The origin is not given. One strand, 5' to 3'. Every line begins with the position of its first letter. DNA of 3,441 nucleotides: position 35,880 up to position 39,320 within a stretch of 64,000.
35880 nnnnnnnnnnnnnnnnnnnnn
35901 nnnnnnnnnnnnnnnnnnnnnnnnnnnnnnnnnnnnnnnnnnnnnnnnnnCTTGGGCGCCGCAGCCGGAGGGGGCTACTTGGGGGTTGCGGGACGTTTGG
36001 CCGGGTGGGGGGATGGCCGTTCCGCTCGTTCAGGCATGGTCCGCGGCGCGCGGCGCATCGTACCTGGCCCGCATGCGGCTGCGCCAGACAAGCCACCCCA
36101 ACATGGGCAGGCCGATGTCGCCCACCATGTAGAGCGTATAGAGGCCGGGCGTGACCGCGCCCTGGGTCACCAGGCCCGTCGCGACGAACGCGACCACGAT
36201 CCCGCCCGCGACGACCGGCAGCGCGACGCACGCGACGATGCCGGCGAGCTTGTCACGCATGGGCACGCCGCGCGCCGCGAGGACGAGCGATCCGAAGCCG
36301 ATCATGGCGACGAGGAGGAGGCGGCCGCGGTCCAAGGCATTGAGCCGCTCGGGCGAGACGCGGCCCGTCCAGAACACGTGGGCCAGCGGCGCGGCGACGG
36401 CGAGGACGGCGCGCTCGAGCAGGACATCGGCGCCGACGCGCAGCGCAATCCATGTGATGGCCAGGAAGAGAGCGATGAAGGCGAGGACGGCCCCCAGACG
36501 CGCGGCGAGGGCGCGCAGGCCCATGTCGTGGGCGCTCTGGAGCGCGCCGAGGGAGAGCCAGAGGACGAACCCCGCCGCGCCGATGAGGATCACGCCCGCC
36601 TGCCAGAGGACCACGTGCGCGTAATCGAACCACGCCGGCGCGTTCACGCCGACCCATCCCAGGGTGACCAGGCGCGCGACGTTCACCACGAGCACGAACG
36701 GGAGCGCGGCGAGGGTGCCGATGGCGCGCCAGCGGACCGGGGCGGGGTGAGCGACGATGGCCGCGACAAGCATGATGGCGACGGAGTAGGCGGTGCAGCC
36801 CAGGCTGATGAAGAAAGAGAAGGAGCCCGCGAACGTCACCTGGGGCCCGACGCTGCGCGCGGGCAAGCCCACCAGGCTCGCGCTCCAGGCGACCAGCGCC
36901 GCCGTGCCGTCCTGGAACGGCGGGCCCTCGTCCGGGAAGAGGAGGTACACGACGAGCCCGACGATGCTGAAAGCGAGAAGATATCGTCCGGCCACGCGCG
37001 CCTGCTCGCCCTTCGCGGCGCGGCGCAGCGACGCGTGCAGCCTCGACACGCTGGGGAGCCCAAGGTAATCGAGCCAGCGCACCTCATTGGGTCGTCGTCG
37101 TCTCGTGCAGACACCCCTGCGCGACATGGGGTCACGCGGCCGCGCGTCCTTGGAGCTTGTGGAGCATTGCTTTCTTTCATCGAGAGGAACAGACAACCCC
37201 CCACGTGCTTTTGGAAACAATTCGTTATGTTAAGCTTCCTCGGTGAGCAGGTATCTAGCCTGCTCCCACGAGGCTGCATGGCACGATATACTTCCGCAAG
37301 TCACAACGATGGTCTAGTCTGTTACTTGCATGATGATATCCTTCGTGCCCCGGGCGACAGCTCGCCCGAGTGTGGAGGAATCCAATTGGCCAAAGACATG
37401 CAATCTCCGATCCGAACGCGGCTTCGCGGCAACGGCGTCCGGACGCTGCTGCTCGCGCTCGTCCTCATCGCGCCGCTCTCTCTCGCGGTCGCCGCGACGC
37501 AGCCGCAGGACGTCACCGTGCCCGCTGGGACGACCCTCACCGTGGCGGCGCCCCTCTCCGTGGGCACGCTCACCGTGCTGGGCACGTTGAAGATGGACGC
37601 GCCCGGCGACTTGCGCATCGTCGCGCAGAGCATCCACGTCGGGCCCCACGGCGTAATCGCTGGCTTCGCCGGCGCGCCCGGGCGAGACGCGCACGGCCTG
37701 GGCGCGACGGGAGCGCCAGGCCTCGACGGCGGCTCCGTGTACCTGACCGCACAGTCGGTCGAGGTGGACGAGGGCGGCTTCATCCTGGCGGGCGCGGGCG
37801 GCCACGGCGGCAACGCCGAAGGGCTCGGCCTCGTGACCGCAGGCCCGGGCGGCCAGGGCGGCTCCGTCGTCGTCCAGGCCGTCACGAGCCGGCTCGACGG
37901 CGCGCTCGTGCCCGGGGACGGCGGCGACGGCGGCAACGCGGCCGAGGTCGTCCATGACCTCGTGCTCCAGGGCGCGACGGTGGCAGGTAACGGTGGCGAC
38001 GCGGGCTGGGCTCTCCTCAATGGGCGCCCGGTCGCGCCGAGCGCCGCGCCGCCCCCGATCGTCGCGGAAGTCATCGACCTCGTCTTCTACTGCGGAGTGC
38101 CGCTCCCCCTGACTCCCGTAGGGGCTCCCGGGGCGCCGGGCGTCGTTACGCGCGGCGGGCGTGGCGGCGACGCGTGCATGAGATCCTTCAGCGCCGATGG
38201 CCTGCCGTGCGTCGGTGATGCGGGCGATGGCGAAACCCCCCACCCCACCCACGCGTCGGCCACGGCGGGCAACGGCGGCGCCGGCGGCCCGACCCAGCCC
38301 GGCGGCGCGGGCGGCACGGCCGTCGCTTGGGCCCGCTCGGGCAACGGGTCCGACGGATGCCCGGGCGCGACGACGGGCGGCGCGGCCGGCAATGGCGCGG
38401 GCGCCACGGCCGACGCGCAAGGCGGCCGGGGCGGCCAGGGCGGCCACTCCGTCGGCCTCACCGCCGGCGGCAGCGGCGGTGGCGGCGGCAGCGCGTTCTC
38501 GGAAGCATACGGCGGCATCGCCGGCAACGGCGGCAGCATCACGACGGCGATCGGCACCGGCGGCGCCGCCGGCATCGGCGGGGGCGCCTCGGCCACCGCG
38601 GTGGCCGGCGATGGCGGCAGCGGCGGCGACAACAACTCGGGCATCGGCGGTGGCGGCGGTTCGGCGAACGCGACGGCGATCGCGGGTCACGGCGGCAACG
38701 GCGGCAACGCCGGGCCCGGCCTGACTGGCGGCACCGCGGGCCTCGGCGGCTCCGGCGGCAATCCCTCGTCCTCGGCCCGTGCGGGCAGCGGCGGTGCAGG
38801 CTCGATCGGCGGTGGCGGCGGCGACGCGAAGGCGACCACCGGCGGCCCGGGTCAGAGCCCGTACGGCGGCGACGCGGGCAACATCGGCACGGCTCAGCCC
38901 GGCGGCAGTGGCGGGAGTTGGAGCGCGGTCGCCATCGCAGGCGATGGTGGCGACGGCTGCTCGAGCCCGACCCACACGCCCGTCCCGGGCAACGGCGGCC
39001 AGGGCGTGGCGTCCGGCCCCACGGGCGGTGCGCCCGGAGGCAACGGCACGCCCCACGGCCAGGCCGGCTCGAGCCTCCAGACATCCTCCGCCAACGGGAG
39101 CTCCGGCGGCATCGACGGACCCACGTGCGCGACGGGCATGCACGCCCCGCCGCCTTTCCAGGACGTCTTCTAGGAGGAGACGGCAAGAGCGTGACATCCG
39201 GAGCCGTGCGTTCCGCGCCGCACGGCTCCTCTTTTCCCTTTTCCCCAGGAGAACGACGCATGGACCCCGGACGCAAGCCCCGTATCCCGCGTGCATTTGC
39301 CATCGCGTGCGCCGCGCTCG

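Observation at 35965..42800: Archaeosortase plus three tandem Gly-rich secreted proteins, as a ~6.8 kb block bracketed by an exact 22-bp direct repeat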

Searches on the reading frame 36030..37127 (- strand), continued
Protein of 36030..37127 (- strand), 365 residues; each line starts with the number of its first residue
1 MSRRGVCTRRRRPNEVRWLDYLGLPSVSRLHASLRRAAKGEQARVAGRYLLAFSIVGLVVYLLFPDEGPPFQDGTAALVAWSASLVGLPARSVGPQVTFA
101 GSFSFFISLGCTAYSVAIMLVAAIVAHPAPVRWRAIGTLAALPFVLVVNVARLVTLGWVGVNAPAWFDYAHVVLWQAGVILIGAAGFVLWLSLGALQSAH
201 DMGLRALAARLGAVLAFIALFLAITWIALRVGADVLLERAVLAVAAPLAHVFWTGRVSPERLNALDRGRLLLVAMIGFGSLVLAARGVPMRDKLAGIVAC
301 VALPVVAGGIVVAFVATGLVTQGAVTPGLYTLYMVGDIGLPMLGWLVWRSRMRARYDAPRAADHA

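Call 69: search_protein_families(library=ncbifam, proteins=[P0012, P0013, P0015, P0016, P0019, P0020, P0024, P0035], max_evalue=0.001)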
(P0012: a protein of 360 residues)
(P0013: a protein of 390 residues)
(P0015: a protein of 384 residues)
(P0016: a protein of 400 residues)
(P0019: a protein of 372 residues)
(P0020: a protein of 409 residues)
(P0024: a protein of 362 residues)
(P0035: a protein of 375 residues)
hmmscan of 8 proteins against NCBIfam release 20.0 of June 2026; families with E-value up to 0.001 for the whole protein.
P0012 (360 aa): 8 families
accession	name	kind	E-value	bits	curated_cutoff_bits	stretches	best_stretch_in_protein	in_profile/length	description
TIGR04144.1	archaeo_VPXXXP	exception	1.6e-13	50.9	150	1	37-183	3-150/156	archaeosortase B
TIGR04177.1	exosort_XrtH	exception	5.9e-13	49.1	86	1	61-185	29-154/158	exosortase H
NF046081.1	exosort_XrtX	exception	3.3e-11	43.4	170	1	63-187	32-163/168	exosortase X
TIGR04178.1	exo_archaeo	signature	3.3e-10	40.1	23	1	98-186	2-95/97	exosortase/archaeosortase family protein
TIGR04300.1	exosort_XrtM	exception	1.1e-09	38.9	125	1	93-183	51-141/150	exosortase family protein XrtM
NF046083.1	exosort_XrtY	exception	3.4e-06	27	160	1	73-157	59-143/168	exosortase Y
TIGR04125.1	exosort_PGF_TRM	exception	0.00019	21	75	1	60-160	102-205/271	archaeosortase A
TIGR04128.1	exoso_Fjoh_1448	exception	0.00055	20.2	90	1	89-186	75-172/174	exosortase family protein XrtF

P0013 (390 aa): 7 families
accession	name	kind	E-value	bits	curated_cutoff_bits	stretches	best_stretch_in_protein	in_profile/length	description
TIGR04177.1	exosort_XrtH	exception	2.1e-13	50.6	86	1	62-182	34-155/158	exosortase H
TIGR04144.1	archaeo_VPXXXP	exception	2.9e-13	50.1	150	1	34-179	4-150/156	archaeosortase B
NF046081.1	exosort_XrtX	exception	1.7e-10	41.1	170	1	37-180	14-157/168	exosortase X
TIGR04178.1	exo_archaeo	signature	3.4e-10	40.1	23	1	95-178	3-93/97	exosortase/archaeosortase family protein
TIGR04300.1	exosort_XrtM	exception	8.3e-06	26.3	125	1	95-181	57-143/150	exosortase family protein XrtM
TIGR04124.1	archaeo_artE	exception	0.00014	21.9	95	1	93-164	64-134/153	archaeosortase family protein ArtE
NF046083.1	exosort_XrtY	exception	0.00049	20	160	1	70-160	60-150/168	exosortase Y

P0015 (384 aa): 10 families
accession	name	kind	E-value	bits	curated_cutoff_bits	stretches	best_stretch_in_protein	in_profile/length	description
TIGR04144.1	archaeo_VPXXXP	exception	3.6e-18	66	150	1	20-163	6-150/156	archaeosortase B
TIGR04177.1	exosort_XrtH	exception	5e-18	65.6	86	1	21-166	13-155/158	exosortase H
TIGR04178.1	exo_archaeo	signature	9.5e-14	51.5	23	1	77-165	1-94/97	exosortase/archaeosortase family protein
TIGR04300.1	exosort_XrtM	exception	4e-13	50.1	125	1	72-167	50-144/150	exosortase family protein XrtM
NF046081.1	exosort_XrtX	exception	6.1e-13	49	170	1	15-165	4-161/168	exosortase X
NF046083.1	exosort_XrtY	exception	3.7e-07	30.2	160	1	56-163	62-168/168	exosortase Y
TIGR04128.1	exoso_Fjoh_1448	exception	1.1e-06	28.9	90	1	71-162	77-168/174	exosortase family protein XrtF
NF033505.2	paceosortase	exception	0.00022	21.4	80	1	67-154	49-136/167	pacearchaeosortase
TIGR04125.1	exosort_PGF_TRM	exception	0.00037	20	75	1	53-131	115-198/271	archaeosortase A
TIGR04124.1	archaeo_artE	exception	0.00053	20.1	95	1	75-166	61-151/153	archaeosortase family protein ArtE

P0016 (400 aa): 7 families
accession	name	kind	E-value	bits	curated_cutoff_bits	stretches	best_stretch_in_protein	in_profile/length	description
TIGR04177.1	exosort_XrtH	exception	1e-16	61.3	86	1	37-186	2-154/158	exosortase H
TIGR04144.1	archaeo_VPXXXP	exception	2.2e-16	60.2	150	1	48-190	14-156/156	archaeosortase B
TIGR04178.1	exo_archaeo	signature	1.1e-10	41.7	23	1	100-184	3-94/97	exosortase/archaeosortase family protein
NF046081.1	exosort_XrtX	exception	2.3e-08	34.1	170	1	77-187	50-162/168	exosortase X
TIGR04300.1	exosort_XrtM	exception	3.9e-05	24.1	125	1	97-183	54-140/150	exosortase family protein XrtM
NF046083.1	exosort_XrtY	exception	6.7e-05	22.8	160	1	99-164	84-149/168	exosortase Y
TIGR04125.1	exosort_PGF_TRM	exception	0.00011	21.7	75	1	47-145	86-191/271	archaeosortase A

P0019 (372 aa): 11 families
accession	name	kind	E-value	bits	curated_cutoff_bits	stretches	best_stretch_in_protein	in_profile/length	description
TIGR04144.1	archaeo_VPXXXP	exception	1.2e-15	57.8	150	1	84-168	66-149/156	archaeosortase B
TIGR04177.1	exosort_XrtH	exception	1.5e-15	57.6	86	1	33-173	23-156/158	exosortase H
NF046081.1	exosort_XrtX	exception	6.9e-15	55.3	170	1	43-173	34-163/168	exosortase X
TIGR04178.1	exo_archaeo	signature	5e-14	52.4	23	1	85-172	3-95/97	exosortase/archaeosortase family protein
TIGR04128.1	exoso_Fjoh_1448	exception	2.2e-08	34.5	90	1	50-169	48-169/174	exosortase family protein XrtF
NF046083.1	exosort_XrtY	exception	8.7e-08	32.2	160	1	44-158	48-158/168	exosortase Y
TIGR03110.1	exosort_Gpos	exception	6.9e-06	26.1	102.75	1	41-165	46-172/187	exosortase family protein XrtG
TIGR04300.1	exosort_XrtM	exception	2.6e-05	24.7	125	1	85-176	57-145/150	exosortase family protein XrtM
NF033505.2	paceosortase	exception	8.3e-05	22.8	80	1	109-170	85-146/167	pacearchaeosortase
TIGR04124.1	archaeo_artE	exception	0.00077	19.5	95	0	87-146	67-125/153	archaeosortase family protein ArtE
TIGR04293.1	archaeo_artF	exception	0.00085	19.4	150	0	83-134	70-120/166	archaeosortase family protein ArtF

P0020 (409 aa): 9 families
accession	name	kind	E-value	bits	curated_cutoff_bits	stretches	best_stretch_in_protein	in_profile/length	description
TIGR04177.1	exosort_XrtH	exception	2.8e-20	72.9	86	1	24-184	1-157/158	exosortase H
NF046081.1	exosort_XrtX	exception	1.9e-16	60.4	170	1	44-183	26-163/168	exosortase X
TIGR04144.1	archaeo_VPXXXP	exception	6.2e-16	58.7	150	1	24-178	2-149/156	archaeosortase B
TIGR04178.1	exo_archaeo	signature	5.9e-15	55.3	23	1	93-178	1-93/97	exosortase/archaeosortase family protein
TIGR04128.1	exoso_Fjoh_1448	exception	1.7e-12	47.9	90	1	85-180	75-170/174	exosortase family protein XrtF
TIGR04125.1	exosort_PGF_TRM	exception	8.1e-12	45.1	75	1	54-142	101-193/271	archaeosortase A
NF046083.1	exosort_XrtY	exception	8.9e-10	38.7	160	1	89-151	79-141/168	exosortase Y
TIGR04300.1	exosort_XrtM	exception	3.5e-08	34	125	1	88-182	50-144/150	exosortase family protein XrtM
TIGR04124.1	archaeo_artE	exception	0.00092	19.3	95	0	91-161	61-130/153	archaeosortase family protein ArtE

P0024 (362 aa): 10 families
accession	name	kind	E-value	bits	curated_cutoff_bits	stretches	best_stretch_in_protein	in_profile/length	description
TIGR04177.1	exosort_XrtH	exception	2.2e-19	70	86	1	30-170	11-155/158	exosortase H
TIGR04144.1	archaeo_VPXXXP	exception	2.7e-12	46.9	150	1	83-169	66-152/156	archaeosortase B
NF046081.1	exosort_XrtX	exception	4.9e-12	46.1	170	1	82-173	74-165/168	exosortase X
TIGR04178.1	exo_archaeo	signature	2.9e-11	43.5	23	1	83-167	3-94/97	exosortase/archaeosortase family protein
TIGR04300.1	exosort_XrtM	exception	1.7e-08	35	125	1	83-169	57-143/150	exosortase family protein XrtM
TIGR04128.1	exoso_Fjoh_1448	exception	2.3e-07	31.2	90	1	82-169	84-171/174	exosortase family protein XrtF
NF046083.1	exosort_XrtY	exception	5.2e-07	29.7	160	1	83-150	85-152/168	exosortase Y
TIGR04125.1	exosort_PGF_TRM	exception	0.00023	20.7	75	1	43-132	103-195/271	archaeosortase A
NF033505.2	paceosortase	exception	0.00072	19.7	80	0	83-167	60-145/167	pacearchaeosortase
NF045528.1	heimosortase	equivalog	0.00088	19.3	130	0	80-137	85-142/199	heimdallarchaeosortase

P0035 (375 aa): 10 families
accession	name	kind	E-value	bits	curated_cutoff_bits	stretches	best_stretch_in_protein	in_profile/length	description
TIGR04177.1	exosort_XrtH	exception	1.3e-16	61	86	1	30-171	16-153/158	exosortase H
TIGR04144.1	archaeo_VPXXXP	exception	1.5e-15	57.4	150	1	65-166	45-146/156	archaeosortase B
TIGR04178.1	exo_archaeo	signature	1.4e-13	50.9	23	1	86-170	3-94/97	exosortase/archaeosortase family protein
NF046081.1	exosort_XrtX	exception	2.5e-13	50.3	170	1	45-173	35-162/168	exosortase X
TIGR04300.1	exosort_XrtM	exception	1.5e-08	35.3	125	1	82-174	53-144/150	exosortase family protein XrtM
NF046083.1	exosort_XrtY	exception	3.6e-07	30.2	160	1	83-154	82-153/168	exosortase Y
TIGR04125.1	exosort_PGF_TRM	exception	2.2e-06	27.3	75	1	25-135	84-195/271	archaeosortase A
NF033505.2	paceosortase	exception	7.2e-06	26.2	80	1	24-171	7-146/167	pacearchaeosortase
TIGR04128.1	exoso_Fjoh_1448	exception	2.5e-05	24.6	90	1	82-171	81-170/174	exosortase family protein XrtF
TIGR03110.1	exosort_Gpos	exception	0.00018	21.5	102.75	1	45-154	49-160/187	exosortase family protein XrtG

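Call 91: search_solved_structures(query=A3, max_evalue=1)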
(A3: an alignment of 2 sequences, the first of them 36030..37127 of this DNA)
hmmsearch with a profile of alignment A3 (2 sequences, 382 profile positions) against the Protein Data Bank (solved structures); distinct sequences matched with E-value up to 1: 1.
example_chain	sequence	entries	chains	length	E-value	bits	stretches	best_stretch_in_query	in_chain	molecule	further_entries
2je6_B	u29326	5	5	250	0.86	11.8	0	269-321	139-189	EXOSOME COMPLEX EXONUCLEASE 1 | PROBABLE EXOSOME COMPLEX EXONUCLEASE 1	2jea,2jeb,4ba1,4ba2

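Call 102: predict_structure(alignment_id=A5)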
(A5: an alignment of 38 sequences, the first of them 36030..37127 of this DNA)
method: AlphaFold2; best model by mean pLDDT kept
length: 365 residues; sequences in the alignment: 38
mean_pLDDT: 86.8   pTM: 0.83
mean pLDDT of the five models: 86.8, 84.5, 84.5, 84.2, 84.2
residues with pLDDT >= 90: 198; 70-90: 130; 50-70: 29; < 50: 8
segments of 3 or more residues with pLDDT < 50: 1-5
pLDDT, mean of each block of 10 residues (from residue 1): 47 67 80 88 93 93 80 96 98 98 94 93 94 95 95 96 94 81 86 69 83 91 94 93 88 82 75 92 94 95 88 82 81 90 92 84 54
secondary structure, 60 per line:
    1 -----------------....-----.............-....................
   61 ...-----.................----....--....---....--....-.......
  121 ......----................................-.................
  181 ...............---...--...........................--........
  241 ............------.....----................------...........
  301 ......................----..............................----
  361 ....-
elements in order: H18-21 H27-39 H41-63 H69-85 E90-93 E96-99 E103-106 H109-112 H114-126 H131-162 H164-195 H204-230 H233-252 H259-263 H268-283 H290-322 H327-356 H361-364

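Call 104: fold_search(model_id=the predicted structure, library=pdb)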
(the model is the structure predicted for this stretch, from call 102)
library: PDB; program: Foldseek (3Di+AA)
matches with E <= 10: 164; with E <= 0.001: 0
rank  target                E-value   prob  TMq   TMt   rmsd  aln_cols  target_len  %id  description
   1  6rz8                  2.2e-01  0.15  0.16  0.16  25.4       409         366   14  Crystal structure of the human cysteinyl leukotriene receptor 2 in complex with ONO-2080365 (released 2019-12-11)
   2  7a0w_B                5.8e-01  0.08  0.13  0.13  23.2       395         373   16  Structure of dimeric sodium proton antiporter NhaA, at pH 8.5, crystallized with chimeric Fab antibodies (released 2022-02-23)
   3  8r96_D                6.3e-01  0.23  0.21  0.24  13.3       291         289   14  Crystal structure of the cryorhodopsin CryoR2 at pH 4.6, type A crystals (released 2024-12-11)
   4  6cfw_H                6.3e-01  0.11  0.17  0.13  21.1       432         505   13  cryoEM structure of a respiratory membrane-bound hydrogenase (released 2018-05-23)
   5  5azd_B                6.9e-01  0.21  0.20  0.26  17.5       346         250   16  Crystal structure of thermophilic rhodopsin. (released 2016-04-27)
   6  8szc_C                9.0e-01  0.08  0.13  0.09  20.8       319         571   12  Heterodimeric ABC transporter BmrCD in the inward-facing conformation bound to substrate and ATP: BmrCD_IF-1HT/ATP (released 2023-11-15)
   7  8tm9_A                9.8e-01  0.23  0.19  0.27  15.6       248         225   12  Computationally designed tunable C2 symmetric tandem repeat homodimer, D_3_633_8x bound to peptide (released 2024-12-11)
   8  8r96_B                1.1e+00  0.16  0.20  0.23  12.8       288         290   13  Crystal structure of the cryorhodopsin CryoR2 at pH 4.6, type A crystals (released 2024-12-11)
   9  5azd_A                1.2e+00  0.18  0.19  0.24  13.2       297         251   14  Crystal structure of thermophilic rhodopsin. (released 2016-04-27)
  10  8r96_C                1.3e+00  0.15  0.20  0.23  12.8       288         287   13  Crystal structure of the cryorhodopsin CryoR2 at pH 4.6, type A crystals (released 2024-12-11)
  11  8jgf_R                1.3e+00  0.09  0.14  0.19  17.2       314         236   12  CryoEM structure of Gq-coupled MRGPRX1 with peptide agonist BAM8-22 (released 2024-01-10)
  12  8ju0                  1.4e+00  0.09  0.17  0.15  19.6       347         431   18  hOCT1 in complex with spironolactone in inward facing occluded conformation (released 2024-03-27)
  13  5xjm_A                1.5e+00  0.07  0.15  0.14  23.2       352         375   12  Complex structure of angiotensin II type 2 receptor with Fab (released 2018-07-11)
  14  8r96_E                1.7e+00  0.13  0.20  0.23  12.8       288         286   13  Crystal structure of the cryorhodopsin CryoR2 at pH 4.6, type A crystals (released 2024-12-11)
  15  7u1q_E                1.9e+00  0.06  0.16  0.07  25.5       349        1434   11  Cryo-EM structure of the pancreatic ATP-sensitive potassium channel bound to ATP and repaglinide with SUR1-in conforma (released 2022-08-31)
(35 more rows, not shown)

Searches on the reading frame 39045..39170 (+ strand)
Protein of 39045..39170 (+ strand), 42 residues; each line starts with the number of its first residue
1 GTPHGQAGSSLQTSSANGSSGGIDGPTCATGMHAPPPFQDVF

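Call 14: search_protein_families(library=ncbifam, proteins=[window:39045-39170:+], max_evalue=10)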
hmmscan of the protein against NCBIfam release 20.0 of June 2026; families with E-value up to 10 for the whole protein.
seq(42 aa): 0 families
